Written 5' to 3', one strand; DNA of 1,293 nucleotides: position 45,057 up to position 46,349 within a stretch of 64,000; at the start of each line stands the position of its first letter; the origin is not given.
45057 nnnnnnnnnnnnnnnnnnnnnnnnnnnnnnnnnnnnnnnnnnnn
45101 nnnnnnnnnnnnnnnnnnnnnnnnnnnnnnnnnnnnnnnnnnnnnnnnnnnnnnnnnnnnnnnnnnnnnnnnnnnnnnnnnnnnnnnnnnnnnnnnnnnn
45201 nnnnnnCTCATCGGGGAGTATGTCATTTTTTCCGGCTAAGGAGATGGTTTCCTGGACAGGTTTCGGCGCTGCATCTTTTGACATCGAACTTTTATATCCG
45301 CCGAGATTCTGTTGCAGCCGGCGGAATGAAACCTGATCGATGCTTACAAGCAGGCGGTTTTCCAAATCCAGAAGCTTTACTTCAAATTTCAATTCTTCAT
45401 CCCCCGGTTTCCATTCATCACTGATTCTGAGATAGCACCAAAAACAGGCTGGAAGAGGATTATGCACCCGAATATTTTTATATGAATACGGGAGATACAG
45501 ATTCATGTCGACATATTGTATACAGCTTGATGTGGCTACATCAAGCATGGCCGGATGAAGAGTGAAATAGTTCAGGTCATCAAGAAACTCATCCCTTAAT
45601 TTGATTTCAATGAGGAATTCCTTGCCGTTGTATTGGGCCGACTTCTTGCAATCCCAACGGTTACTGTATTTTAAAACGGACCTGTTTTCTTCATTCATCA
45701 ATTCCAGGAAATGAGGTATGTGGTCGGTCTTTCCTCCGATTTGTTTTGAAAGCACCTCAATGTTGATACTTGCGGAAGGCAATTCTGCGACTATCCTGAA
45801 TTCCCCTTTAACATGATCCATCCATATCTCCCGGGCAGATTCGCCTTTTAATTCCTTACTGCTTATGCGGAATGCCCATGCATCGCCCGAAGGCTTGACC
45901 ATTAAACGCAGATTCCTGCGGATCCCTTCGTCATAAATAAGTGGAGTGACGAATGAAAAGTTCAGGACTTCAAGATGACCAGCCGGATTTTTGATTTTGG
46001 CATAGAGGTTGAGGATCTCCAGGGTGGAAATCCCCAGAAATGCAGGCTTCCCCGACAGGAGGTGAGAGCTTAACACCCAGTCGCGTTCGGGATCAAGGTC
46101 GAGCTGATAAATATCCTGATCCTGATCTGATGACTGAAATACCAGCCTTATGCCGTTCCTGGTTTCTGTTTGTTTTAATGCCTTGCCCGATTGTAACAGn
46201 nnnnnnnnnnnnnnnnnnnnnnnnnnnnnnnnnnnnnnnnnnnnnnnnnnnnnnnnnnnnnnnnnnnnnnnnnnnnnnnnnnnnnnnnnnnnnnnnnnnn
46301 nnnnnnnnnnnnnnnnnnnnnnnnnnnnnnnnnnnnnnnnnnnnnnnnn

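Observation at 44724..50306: PKS module with KR preceding a DH-like domain and a PCP-like carrier motif; malonyl-specific AT; ER supplied in trans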

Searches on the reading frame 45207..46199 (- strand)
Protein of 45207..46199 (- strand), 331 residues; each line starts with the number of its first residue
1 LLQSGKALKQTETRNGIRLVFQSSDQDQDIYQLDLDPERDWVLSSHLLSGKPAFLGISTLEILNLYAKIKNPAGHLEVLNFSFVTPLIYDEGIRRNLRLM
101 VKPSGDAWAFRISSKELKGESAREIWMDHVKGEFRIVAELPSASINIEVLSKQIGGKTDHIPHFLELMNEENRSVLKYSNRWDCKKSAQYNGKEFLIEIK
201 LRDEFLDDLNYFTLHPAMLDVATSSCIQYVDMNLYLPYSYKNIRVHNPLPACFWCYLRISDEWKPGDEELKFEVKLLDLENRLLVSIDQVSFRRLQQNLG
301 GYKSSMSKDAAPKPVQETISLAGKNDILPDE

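Call 30: search_solved_structures(query=window:45207-46199:-, max_evalue=1, show_alignments=2)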
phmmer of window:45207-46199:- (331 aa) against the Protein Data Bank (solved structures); distinct sequences matched with E-value up to 1: 17.
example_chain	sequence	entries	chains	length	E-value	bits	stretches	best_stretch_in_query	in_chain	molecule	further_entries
8qk4_A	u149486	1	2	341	1.1e-09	41.2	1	40-297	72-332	Polyketide synthase PksJ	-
7zmf_A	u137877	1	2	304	9.2e-06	28.3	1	145-295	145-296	Putative polyketide synthase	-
5kku_A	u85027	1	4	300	1.8e-05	27.4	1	54-270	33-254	Polyketide synthase type I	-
5hqw_A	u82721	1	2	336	5e-05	25.9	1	39-296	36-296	Putative polyketide synthase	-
3kg8_A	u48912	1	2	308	6.6e-05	25.5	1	21-287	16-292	CurJ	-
7zma_A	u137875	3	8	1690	7.8e-05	25.2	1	191-315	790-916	Putative polyketide synthase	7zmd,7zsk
3kg9_A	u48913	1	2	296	0.00019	24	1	27-289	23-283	CurK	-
3kg7_A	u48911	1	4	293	0.0012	21.4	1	25-289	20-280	CurH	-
5j6o_A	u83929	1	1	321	0.0016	20.9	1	40-298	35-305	Putative polyketide synthase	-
5tz5_A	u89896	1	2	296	0.0028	20.1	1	28-289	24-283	CurK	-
6k97_A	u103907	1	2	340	0.0036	19.8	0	210-252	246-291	Fusion DH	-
6mbf_A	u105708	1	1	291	0.019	17.4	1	39-295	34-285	GphF Dehydratase 1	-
6mbg_A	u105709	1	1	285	0.037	16.5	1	39-294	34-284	GphF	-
6mbh_A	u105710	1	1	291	0.094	15.1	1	71-295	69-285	GphF Dehydratase 1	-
7tzl_A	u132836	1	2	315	0.16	14.3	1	24-257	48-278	3-oxoacyl-[acyl-carrier-protein] reductase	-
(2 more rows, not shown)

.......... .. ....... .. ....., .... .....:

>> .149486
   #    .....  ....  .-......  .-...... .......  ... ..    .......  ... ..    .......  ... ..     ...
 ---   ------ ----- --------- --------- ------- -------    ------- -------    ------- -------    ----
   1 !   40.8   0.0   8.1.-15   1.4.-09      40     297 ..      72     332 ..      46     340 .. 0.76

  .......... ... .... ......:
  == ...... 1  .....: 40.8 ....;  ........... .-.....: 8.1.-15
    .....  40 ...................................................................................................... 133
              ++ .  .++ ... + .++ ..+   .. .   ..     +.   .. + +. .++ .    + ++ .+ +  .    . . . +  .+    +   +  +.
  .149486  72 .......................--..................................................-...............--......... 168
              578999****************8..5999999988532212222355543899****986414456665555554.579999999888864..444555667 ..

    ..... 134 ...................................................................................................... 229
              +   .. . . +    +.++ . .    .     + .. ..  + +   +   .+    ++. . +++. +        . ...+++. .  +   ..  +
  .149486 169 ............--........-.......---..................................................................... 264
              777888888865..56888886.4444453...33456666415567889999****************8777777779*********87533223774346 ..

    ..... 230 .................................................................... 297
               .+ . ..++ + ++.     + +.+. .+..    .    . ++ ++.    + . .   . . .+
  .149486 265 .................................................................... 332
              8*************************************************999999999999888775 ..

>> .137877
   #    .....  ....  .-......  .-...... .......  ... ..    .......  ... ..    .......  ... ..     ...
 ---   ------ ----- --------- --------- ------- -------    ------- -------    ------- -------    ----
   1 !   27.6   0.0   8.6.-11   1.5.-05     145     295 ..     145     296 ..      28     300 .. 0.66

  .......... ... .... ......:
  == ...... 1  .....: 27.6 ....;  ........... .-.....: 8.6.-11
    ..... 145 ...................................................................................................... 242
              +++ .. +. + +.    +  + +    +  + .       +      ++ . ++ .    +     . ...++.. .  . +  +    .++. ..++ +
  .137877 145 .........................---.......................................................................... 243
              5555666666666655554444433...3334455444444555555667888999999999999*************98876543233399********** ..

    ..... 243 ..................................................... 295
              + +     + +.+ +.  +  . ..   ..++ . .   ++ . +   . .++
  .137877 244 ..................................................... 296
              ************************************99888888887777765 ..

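Call 31: find_homologous_proteins(query=window:45207-46199:-)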
Query window:45207-46199:- (331 aa): 8 proteins with E <= 0.001 among 1731 candidates.
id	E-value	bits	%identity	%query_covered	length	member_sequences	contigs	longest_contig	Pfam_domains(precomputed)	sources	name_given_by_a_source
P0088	8.5e-120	418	62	90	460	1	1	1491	PF00550.32,PF14765.13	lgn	-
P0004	8.9e-114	398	55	100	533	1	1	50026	PF21089.4,PF00550.32,PF14765.13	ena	-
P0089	9.2e-81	290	67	62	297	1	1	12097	PF08659.17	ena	-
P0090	7.9e-73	264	58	62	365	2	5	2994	PF00550.32,PF14765.13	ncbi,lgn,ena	-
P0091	2.6e-67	245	69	47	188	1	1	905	PF14765.13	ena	-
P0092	8.5e-52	194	63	44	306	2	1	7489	PF00550.32,PF14765.13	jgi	jgi:acyl carrier protein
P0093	4.6e-45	172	93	26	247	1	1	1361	PF00550.32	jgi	-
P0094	1.5e-38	151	73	30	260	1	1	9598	PF00550.32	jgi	jgi:acyl carrier protein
